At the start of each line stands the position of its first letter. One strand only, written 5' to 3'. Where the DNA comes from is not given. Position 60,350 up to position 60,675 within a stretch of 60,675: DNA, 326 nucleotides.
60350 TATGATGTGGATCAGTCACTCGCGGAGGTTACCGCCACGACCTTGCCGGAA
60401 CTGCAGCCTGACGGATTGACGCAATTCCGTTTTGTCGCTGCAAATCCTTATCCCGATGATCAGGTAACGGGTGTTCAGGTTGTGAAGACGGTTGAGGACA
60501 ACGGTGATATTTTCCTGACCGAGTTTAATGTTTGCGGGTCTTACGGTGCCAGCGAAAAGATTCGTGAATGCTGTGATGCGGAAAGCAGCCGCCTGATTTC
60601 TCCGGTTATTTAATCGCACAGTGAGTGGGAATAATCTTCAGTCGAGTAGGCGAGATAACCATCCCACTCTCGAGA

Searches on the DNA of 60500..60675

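Call 94: search_rna_families(source=window, start=60500, end=60675, threshold=evalue, max_evalue=1)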
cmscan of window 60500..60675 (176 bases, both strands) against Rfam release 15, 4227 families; matches with E-value up to 1: 0.
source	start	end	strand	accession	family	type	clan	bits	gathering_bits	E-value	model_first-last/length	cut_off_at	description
